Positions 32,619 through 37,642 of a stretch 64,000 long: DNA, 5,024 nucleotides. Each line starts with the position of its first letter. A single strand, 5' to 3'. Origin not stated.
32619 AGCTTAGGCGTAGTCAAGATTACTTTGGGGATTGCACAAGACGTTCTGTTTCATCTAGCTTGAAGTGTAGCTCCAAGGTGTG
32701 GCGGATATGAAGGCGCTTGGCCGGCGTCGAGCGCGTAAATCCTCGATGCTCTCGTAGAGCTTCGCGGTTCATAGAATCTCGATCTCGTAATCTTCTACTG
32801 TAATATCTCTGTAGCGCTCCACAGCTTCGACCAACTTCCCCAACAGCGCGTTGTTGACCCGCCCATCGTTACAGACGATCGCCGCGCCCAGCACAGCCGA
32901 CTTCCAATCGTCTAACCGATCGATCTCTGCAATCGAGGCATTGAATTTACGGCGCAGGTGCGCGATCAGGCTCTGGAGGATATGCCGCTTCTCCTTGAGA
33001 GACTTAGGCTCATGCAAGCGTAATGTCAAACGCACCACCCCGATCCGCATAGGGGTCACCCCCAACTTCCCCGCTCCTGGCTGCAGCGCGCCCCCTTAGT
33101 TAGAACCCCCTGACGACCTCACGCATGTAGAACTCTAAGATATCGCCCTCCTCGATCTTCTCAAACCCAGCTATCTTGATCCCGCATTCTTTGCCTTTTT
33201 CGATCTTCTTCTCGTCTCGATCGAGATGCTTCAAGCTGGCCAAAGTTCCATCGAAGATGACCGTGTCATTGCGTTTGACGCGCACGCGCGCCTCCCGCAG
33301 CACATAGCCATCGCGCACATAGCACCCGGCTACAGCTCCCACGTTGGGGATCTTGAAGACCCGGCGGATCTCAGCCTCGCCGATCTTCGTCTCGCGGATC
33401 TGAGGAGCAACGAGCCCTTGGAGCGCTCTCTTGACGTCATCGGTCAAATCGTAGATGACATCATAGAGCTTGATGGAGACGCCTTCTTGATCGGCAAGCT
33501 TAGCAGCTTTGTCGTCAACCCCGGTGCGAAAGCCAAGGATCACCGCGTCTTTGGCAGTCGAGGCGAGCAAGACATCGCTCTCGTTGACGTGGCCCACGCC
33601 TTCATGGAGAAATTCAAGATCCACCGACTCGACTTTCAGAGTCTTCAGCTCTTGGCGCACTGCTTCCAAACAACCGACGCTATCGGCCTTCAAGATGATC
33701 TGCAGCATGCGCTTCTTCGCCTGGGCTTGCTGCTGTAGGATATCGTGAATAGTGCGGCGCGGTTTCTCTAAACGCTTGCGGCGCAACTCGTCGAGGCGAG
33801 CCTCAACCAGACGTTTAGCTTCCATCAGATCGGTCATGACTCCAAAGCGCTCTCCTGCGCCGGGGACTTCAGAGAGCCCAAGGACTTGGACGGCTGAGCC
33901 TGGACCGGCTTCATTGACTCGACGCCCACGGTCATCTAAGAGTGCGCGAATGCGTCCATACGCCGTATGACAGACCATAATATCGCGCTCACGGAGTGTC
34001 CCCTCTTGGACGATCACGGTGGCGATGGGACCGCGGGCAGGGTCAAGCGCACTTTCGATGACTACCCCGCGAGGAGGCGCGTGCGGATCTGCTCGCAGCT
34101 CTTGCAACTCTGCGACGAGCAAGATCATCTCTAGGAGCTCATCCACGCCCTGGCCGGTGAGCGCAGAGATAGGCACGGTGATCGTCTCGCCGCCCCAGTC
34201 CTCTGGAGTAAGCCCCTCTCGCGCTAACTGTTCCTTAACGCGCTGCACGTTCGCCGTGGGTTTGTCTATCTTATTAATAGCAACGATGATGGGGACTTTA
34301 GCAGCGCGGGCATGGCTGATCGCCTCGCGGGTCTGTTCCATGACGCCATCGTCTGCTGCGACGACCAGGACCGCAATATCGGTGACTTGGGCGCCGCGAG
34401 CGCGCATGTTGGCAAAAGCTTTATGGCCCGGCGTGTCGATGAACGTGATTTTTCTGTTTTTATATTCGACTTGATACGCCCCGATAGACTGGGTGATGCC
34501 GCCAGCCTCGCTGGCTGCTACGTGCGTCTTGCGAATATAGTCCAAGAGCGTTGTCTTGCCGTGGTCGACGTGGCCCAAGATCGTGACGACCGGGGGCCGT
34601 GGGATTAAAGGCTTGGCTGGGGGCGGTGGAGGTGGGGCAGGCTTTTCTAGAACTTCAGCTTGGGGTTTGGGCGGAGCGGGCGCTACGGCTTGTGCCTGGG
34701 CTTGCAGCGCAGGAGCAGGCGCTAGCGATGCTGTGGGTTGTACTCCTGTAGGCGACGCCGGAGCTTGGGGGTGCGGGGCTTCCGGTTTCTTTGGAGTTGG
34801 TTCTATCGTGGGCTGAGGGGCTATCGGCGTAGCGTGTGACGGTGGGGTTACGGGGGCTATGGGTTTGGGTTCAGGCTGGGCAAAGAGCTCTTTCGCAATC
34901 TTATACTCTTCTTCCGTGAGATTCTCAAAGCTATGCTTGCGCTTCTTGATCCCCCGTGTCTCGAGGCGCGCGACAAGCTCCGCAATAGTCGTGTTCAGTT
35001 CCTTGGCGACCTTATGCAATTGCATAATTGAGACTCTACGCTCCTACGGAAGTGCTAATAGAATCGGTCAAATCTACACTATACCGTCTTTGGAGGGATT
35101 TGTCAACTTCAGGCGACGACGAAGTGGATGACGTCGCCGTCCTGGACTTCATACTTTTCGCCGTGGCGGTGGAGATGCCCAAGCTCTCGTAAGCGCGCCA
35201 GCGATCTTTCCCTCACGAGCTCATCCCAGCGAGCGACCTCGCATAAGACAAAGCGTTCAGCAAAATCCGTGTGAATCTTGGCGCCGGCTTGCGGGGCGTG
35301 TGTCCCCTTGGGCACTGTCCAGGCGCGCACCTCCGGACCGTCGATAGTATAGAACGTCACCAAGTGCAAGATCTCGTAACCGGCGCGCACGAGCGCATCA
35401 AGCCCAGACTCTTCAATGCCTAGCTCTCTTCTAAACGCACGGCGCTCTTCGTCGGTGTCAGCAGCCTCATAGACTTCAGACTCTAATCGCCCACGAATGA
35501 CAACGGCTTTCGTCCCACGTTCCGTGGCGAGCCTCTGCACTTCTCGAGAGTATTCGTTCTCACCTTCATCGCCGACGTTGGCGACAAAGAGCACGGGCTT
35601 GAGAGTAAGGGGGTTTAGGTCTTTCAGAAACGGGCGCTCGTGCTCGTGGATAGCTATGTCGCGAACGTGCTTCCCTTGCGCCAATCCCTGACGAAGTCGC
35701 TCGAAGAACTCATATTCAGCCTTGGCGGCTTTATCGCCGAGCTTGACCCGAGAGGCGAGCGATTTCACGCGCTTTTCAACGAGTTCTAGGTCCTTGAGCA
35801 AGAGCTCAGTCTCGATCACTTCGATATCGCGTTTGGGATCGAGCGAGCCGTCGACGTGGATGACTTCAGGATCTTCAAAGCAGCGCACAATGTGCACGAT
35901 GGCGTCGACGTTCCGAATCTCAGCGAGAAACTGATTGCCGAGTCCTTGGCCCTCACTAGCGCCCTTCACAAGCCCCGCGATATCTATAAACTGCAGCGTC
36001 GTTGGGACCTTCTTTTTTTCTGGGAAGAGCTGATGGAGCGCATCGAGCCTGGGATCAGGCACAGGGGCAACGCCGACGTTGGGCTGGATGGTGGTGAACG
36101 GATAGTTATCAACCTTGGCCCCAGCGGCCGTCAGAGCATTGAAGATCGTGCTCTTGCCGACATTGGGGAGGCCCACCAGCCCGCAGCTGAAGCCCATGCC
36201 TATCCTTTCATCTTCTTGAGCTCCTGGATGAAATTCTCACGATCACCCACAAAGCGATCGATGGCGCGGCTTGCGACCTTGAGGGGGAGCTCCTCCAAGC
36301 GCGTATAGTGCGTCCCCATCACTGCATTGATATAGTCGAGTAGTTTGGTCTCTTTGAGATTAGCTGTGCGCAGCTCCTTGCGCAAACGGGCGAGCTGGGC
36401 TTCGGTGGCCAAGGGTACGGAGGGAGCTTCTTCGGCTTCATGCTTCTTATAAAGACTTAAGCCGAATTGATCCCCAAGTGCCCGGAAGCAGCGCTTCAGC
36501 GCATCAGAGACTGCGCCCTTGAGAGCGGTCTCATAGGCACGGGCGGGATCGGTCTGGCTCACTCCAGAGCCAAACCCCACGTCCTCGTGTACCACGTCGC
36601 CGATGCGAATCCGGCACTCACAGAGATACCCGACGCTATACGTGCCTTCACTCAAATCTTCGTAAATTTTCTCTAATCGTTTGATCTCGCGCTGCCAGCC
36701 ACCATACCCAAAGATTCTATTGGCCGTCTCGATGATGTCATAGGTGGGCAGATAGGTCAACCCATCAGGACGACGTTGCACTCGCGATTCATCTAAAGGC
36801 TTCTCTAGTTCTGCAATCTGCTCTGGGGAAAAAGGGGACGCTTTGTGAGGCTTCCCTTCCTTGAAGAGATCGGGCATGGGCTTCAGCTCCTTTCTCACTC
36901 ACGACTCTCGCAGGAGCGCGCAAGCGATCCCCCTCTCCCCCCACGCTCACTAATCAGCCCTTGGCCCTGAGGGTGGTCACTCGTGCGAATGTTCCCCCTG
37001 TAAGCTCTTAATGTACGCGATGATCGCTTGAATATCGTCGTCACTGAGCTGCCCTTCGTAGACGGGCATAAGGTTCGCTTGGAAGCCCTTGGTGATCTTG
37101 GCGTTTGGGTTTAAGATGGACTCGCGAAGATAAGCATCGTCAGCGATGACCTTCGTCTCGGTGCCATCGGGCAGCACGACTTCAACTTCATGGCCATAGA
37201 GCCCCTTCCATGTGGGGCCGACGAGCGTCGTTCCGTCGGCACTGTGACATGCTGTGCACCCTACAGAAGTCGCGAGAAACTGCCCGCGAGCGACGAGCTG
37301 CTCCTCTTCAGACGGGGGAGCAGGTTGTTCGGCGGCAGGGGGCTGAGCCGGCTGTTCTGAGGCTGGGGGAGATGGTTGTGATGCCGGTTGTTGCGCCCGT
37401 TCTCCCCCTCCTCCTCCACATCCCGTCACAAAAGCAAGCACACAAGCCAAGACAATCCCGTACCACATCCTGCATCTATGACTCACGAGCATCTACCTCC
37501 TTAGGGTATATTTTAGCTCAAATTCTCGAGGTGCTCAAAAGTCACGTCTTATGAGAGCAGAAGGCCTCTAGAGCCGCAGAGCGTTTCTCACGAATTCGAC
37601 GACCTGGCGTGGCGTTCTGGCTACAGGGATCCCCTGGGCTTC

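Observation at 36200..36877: Rad52-family annealing protein embedded in a housekeeping locus and coupled to ychF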

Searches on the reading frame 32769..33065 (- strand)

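Call 4: search_protein_families(library=pfam, proteins=[window:32769-33065:-], max_evalue=0.01)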
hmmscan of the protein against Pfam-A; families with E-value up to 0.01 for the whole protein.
window:32769-33065:- (98 aa): 1 family
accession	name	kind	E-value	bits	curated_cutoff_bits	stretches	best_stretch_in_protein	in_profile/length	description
PF04456.17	DUF503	-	4.6e-26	90.9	22.4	1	8-94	1-87/88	Protein of unknown function (DUF503)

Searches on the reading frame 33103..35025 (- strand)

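Call 77: search_protein_families(library=pfam, proteins=[window:33103-35025:-], max_evalue=0.00001)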
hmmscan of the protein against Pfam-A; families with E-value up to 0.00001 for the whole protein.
window:33103-35025:- (641 aa): 6 families
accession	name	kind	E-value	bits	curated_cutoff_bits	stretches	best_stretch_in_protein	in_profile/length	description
PF00009.33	GTP_EFTU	-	4.8e-42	144.1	26.5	1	147-303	6-184/188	Elongation factor Tu GTP binding domain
PF11987.13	IF-2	-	8.8e-31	106.7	27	1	419-532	5-117/117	Translation-initiation factor 2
PF22042.2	EF-G_D2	-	2.5e-25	88.8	27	1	319-396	3-83/84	Elongation factor G domain 2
PF01926.29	MMR_HSR1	-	7.3e-13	49.1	21.9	1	147-252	2-113/113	50S ribosome-binding GTPase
PF00025.27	Arf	-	1.1e-10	41.8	22.3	1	148-301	18-170/174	ADP-ribosylation factor family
PF02421.24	FeoB_N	-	2.1e-06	27.8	27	1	147-300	3-155/156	Ferrous iron transport protein B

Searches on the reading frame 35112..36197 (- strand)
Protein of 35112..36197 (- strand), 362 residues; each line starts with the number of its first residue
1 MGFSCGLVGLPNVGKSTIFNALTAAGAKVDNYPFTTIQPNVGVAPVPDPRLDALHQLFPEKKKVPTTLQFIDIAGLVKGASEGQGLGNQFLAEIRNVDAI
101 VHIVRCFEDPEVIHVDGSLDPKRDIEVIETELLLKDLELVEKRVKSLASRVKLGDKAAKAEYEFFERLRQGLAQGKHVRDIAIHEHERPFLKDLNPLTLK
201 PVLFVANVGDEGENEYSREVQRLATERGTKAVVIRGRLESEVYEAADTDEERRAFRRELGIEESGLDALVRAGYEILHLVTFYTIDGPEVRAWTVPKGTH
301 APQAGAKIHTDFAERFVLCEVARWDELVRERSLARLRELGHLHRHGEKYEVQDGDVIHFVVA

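Call 4: search_protein_families(library=pfam, proteins=[window:35112-36197:-], max_evalue=0.01)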
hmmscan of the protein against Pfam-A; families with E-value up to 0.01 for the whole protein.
window:35112-36197:- (362 aa): 4 families
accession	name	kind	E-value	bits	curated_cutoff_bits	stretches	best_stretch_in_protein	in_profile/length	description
PF06071.19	YchF-GTPase_C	-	7.5e-26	90.5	27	1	279-360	1-82/84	Protein of unknown function (DUF933)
PF01926.29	MMR_HSR1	-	1.5e-21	77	21.9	1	5-108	2-86/113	50S ribosome-binding GTPase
PF02421.24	FeoB_N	-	1.2e-08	35.1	27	1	5-43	3-41/156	Ferrous iron transport protein B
PF02824.27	TGS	-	0.0063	17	22.2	0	286-360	7-59/60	TGS domain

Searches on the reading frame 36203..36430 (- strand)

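Call 37: search_protein_families(library=pfam, proteins=[window:36203-36430:-], max_evalue=10)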
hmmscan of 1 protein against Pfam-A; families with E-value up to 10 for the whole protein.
seq(76 aa): 1 family
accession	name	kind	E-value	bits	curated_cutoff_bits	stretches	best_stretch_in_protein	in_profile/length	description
PF16064.11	DUF4806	-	0.041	14.6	25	1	5-47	7-48/90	Domain of unknown function (DUF4806)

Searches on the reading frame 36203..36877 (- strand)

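Call 4: search_protein_families(library=pfam, proteins=[window:36203-36877:-], max_evalue=0.01)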
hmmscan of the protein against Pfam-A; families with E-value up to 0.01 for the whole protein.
window:36203-36877:- (225 aa): 2 families
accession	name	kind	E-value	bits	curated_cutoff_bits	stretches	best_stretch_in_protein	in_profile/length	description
PF04098.21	Rad52_Rad22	-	9.7e-29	100.7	20.3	1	22-150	7-142/153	Rad52/22 family double-strand break repair protein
PF06420.17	Mgm101p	-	6.7e-09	36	27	1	13-135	11-122/170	Mitochondrial genome maintenance MGM101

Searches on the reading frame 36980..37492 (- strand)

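Call 4: search_protein_families(library=pfam, proteins=[window:36980-37492:-], max_evalue=0.01)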
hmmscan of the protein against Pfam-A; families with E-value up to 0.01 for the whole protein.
window:36980-37492:- (171 aa): 2 families
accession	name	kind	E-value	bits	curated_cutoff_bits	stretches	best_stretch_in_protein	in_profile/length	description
PF00034.26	Cytochrom_C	-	5.5e-08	34.4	21.3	1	67-164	1-89/90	Cytochrome c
PF13442.11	Cytochrome_CBB3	-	1e-06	29.4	27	1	70-161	6-68/68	Cytochrome C oxidase, cbb3-type, subunit III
